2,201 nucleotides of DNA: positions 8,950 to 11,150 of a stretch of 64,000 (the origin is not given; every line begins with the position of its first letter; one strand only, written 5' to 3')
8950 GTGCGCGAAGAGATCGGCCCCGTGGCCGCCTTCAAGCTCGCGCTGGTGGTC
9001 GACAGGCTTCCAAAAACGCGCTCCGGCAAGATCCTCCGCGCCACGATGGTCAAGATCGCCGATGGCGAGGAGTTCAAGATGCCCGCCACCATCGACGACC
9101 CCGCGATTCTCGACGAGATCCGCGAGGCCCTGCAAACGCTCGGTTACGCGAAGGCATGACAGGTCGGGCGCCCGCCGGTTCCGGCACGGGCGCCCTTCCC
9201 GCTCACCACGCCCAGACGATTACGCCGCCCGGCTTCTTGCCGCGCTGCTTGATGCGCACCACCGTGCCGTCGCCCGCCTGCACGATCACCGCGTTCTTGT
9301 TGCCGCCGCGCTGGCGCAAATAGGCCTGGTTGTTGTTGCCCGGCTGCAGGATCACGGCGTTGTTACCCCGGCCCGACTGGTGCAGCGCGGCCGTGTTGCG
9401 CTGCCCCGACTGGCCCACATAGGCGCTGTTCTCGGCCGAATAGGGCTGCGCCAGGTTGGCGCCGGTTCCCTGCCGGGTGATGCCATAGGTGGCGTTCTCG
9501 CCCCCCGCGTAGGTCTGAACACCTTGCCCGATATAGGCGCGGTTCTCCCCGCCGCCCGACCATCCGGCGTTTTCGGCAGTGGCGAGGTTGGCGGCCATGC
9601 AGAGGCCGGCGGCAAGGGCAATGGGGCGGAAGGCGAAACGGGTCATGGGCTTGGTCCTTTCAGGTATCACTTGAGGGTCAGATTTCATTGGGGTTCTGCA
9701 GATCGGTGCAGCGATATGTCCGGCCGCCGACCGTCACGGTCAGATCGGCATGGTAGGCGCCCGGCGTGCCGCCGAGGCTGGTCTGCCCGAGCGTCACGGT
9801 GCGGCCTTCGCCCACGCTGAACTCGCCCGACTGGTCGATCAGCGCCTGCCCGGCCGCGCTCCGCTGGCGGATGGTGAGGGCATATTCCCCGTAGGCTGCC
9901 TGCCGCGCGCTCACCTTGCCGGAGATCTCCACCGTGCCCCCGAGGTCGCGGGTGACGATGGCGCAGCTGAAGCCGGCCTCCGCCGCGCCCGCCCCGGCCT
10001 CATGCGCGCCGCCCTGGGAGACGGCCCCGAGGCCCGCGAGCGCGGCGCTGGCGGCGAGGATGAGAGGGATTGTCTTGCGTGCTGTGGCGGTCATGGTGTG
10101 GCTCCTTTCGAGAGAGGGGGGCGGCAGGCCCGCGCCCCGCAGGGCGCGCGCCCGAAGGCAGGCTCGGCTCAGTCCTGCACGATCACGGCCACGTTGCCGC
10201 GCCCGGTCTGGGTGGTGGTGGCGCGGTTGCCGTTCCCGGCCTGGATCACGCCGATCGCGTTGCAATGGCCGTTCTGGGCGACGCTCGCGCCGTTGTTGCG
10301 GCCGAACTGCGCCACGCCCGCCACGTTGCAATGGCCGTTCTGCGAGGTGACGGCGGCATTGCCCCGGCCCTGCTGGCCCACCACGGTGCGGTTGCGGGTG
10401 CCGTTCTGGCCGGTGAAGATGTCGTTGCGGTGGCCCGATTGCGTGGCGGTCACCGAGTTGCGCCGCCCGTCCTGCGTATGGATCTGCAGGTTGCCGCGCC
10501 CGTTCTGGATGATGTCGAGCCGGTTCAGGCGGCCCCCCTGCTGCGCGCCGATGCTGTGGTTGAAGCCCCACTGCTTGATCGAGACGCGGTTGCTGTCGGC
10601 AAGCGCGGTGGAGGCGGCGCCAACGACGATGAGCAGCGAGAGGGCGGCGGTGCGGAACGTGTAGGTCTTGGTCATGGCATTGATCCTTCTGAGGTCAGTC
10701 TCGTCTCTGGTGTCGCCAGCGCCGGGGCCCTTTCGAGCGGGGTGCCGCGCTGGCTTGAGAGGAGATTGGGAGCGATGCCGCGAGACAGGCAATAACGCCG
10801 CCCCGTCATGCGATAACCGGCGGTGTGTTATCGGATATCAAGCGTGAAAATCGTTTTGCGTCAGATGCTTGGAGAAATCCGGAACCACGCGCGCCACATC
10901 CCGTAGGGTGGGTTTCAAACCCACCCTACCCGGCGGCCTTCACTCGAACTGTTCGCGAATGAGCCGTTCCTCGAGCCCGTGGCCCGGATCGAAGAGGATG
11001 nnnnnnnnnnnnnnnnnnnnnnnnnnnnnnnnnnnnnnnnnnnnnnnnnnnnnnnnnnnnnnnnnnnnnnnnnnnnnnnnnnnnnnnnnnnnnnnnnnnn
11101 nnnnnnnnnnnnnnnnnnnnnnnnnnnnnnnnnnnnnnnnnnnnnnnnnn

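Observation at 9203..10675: Minimal curli-like amyloid cassette (csgA-like, csgH, csgB-like) with no export genes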

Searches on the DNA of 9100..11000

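Call 35: search_rna_families(source=window, start=9100, end=11000, threshold=evalue, max_evalue=10)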
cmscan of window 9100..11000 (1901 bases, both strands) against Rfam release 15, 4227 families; matches with E-value up to 10: 3.
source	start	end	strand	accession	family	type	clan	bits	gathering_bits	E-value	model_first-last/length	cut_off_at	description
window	9549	9621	-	RF02011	mir-575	Gene; miRNA;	-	17.6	100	3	1-79/79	no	mir-575 microRNA precursor family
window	10727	10826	+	RF00461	IRES_VEGF_A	Cis-reg; IRES;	-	16.4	160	0.6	1-308/308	no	Vascular endothelial growth factor (VEGF) IRES A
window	10916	10990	-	RF01872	MEG3_2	Gene; lncRNA;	-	15.5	60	5.7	45-105/105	no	Maternally expressed 3 conserved region 2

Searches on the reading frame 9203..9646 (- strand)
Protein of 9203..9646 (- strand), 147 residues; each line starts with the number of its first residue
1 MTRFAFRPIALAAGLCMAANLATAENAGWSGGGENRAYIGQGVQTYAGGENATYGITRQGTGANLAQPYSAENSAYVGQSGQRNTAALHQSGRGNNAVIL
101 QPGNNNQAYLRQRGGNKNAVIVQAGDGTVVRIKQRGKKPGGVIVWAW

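Call 3: search_protein_families(library=pfam, proteins=[window:9203-9646:-], max_evalue=1)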
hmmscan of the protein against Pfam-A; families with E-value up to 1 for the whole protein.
window:9203-9646:- (147 aa): 1 family
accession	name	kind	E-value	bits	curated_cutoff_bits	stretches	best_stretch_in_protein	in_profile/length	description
PF07012.17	Curlin_rpt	-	5.9e-10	39.4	20.7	3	81-114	1-34/34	Curlin associated repeat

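Call 4: search_protein_families(library=ncbifam, proteins=[window:9203-9646:-], max_evalue=1)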
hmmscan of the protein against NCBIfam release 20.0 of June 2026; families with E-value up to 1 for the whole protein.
window:9203-9646:- (147 aa): 2 families
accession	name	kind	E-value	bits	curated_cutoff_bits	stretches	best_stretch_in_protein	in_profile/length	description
NF007506.1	PRK10101.1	equivalog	8.5e-12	45.1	165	1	49-135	64-151/151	curli minor subunit CsgB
NF007470.1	PRK10051.1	equivalog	5.2e-08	33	160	1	12-136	10-140/150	curli major subunit CsgA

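Call 43: find_homologous_proteins(query=window:9203-9646:-)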
Query window:9203-9646:- (147 aa): 1 proteins with E <= 0.001 among 39 candidates.
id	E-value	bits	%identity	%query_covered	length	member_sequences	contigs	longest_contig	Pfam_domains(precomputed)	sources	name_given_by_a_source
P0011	1.1e-88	313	100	100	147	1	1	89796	PF07012.18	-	-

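Call 59: predict_structure(alignment_id=A3)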
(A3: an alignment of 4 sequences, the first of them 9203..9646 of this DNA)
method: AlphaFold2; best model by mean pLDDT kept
length: 147 residues; sequences in the alignment: 4
mean_pLDDT: 49.1   pTM: 0.50
mean pLDDT of the five models: 49.1, 47.6, 47.5, 47.0, 46.9
residues with pLDDT >= 90: 0; 70-90: 9; 50-70: 66; < 50: 72
segments of 3 or more residues with pLDDT < 50: 1-53, 59-71, 144-147
pLDDT, mean of each block of 10 residues (from residue 1): 27 25 26 29 44 46 28 60 68 68 70 68 67 63 47
secondary structure, 60 per line:
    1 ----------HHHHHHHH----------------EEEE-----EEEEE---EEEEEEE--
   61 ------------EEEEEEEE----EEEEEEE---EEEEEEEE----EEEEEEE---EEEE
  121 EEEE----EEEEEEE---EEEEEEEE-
elements in order: H11-18 E35-38 E44-48 E52-58 E73-80 E85-91 E95-102 E107-113 E117-124 E129-135 E139-146

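Call 62: search_solved_structures(query=window:9203-9646:-, max_evalue=1)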
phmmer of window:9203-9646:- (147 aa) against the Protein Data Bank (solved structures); distinct sequences matched with E-value up to 1: 2.
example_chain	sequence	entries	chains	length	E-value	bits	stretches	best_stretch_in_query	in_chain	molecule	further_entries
8c50_A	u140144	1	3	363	4.5e-27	98.4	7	63-128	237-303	Curlin associated repeat-containing protein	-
8enq_A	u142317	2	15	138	0.0099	19.5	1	29-136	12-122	Major curlin subunit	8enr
